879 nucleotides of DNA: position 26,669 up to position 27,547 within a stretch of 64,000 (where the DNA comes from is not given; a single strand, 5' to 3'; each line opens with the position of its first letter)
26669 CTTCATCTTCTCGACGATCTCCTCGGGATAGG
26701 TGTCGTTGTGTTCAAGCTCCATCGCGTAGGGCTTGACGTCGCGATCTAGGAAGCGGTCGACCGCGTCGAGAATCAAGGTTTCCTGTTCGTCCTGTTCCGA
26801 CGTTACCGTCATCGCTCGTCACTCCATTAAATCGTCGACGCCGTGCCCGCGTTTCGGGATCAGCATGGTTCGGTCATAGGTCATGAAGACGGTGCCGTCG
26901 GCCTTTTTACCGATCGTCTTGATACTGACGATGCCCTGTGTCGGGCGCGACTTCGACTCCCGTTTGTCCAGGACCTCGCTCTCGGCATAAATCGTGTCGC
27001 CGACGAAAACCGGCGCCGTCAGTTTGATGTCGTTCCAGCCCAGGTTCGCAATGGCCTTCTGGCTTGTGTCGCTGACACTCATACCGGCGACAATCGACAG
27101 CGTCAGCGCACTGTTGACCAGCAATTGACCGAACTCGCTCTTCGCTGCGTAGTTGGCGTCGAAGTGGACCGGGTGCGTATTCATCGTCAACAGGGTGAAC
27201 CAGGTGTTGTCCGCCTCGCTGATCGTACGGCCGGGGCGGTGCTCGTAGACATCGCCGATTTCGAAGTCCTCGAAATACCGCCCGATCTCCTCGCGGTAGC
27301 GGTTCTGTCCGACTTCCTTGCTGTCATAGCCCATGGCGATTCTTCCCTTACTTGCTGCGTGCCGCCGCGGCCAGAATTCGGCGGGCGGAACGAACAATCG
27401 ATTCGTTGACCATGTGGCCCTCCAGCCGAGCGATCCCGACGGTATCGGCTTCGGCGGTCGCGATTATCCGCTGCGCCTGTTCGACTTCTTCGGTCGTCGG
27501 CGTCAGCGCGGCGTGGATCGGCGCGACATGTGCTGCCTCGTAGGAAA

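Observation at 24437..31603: Seven-gene CoA-ester cluster combining an itaconate/citramalyl-type triad with three acyl-CoA dehydrogenases and an HMG-CoA-lyase-like enzyme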

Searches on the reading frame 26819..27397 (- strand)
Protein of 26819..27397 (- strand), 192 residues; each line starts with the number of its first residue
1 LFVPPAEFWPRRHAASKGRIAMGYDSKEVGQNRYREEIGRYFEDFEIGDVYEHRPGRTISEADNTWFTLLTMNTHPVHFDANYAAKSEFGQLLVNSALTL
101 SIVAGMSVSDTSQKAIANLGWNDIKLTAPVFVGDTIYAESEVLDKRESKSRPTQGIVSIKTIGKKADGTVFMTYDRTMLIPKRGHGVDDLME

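Call 3: search_protein_families(library=pfam, proteins=[window:26819-27397:-])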
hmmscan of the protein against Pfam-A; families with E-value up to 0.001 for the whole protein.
window:26819-27397:- (192 aa): 3 families
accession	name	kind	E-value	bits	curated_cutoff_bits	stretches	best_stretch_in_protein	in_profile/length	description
PF19315.5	MC_hydratase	-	2e-27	96.7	26.5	1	36-184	18-168/353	Mesaconyl-CoA hydratase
PF01575.25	MaoC_dehydratas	-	2.2e-24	85.9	27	1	46-159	3-117/123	MaoC like domain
PF13452.11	FAS1_DH_region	-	9.1e-05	23.1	22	1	72-172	27-130/132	FAS1-like, dehydratase domain region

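Call 4: search_protein_families(library=ncbifam, proteins=[window:26819-27397:-])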
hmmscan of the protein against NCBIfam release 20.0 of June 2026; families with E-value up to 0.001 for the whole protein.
window:26819-27397:- (192 aa): 4 families
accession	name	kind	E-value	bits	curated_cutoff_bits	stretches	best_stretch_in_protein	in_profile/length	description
NF038241.1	RipB_Ich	equivalog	1.3e-71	240.1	340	1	27-187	9-169/175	(R)-specific enoyl-CoA hydratase RipB/Ich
NF041625.1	methfumCoahyd_Halo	equivalog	3.1e-27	95.7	560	1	36-185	20-171/358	2-methylfumaryl-CoA hydratase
TIGR02278.1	PaaN-DH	equivalog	8.1e-12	44.2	562.8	1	40-175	523-657/664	phenylacetic acid degradation bifunctional protein PaaZ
NF006045.0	PRK08190.1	subfamily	3.4e-07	29.5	282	1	40-173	9-134/467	bifunctional enoyl-CoA hydratase/phosphate acetyltransferase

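Call 12: search_solved_structures(query=window:26819-27334:-, max_evalue=0.00001)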
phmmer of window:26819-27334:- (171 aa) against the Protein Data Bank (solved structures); distinct sequences matched with E-value up to 0.00001: 9.
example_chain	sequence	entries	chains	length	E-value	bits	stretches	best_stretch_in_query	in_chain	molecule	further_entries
8hgn_A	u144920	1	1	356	9.3e-38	133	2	17-163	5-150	Beta-methylmalyl-CoA dehydratase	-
4e3e_A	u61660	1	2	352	3.8e-33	118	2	17-163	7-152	MaoC domain protein dehydratase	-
1q6w_A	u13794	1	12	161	3e-17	66.3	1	20-160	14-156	monoamine oxidase regulatory protein, putative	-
4ffu_A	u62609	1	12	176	1.9e-11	47.5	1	17-165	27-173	oxidase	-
6jql_A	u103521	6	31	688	7.3e-10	42.3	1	17-129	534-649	Bifunctional protein PaaZ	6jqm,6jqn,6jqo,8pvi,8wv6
2bi0_A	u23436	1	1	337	1.3e-08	38.2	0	18-135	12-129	HYPOTHETICAL PROTEIN RV0216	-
2b3m_A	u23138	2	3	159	1.8e-08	37.8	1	21-122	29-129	hypothetical protein AF1124 | putative dehydratase AF1124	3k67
5cpg_A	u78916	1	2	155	1.8e-07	34.5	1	22-133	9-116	(R)-specific enoyl-CoA hydratase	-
1iq6_A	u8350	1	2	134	2.1e-07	34.3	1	33-131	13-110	(R)-SPECIFIC ENOYL-COA HYDRATASE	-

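Call 87: find_homologous_proteins(query=window:26819-27334:-, max_evalue=1e-30)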
Query window:26819-27334:- (171 aa): 7998 proteins with E <= 1e-30 among 8000 candidates; the best 120 are listed.
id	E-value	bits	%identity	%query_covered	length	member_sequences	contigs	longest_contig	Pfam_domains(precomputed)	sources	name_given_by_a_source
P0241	5.7e-109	379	100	100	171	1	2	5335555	PF19315.6,PF01575.26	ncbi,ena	-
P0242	4.0e-108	377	99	100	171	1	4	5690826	PF19315.6,PF01575.26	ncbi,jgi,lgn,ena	-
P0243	1.5e-107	375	99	100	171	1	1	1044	PF19315.6,PF01575.26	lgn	-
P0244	2.9e-107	374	98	100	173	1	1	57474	PF19315.6,PF01575.26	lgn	-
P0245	2.7e-106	371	97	100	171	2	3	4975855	PF19315.6,PF01575.26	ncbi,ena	-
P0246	5.1e-106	370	98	100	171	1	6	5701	PF19315.6,PF01575.26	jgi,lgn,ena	-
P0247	1.9e-105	368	98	100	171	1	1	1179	PF19315.6,PF01575.26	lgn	-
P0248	9.1e-104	362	96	100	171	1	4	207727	PF19315.6,PF01575.26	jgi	jgi:acyl dehydratase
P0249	1.3e-103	362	96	100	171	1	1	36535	PF19315.6,PF01575.26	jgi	jgi:acyl dehydratase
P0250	3.0e-103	361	97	98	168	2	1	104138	PF19315.6,PF01575.26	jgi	jgi:acyl dehydratase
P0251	3.3e-103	361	95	100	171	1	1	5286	PF19315.6,PF01575.26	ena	-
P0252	3.9e-100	351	90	100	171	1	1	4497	PF19315.6,PF01575.26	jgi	-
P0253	1.3e-98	346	89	100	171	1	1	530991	PF19315.6,PF01575.26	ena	-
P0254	4.6e-98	344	90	100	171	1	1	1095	PF19315.6,PF01575.26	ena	-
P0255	6.3e-98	343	88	100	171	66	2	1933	PF19315.6,PF01575.26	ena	-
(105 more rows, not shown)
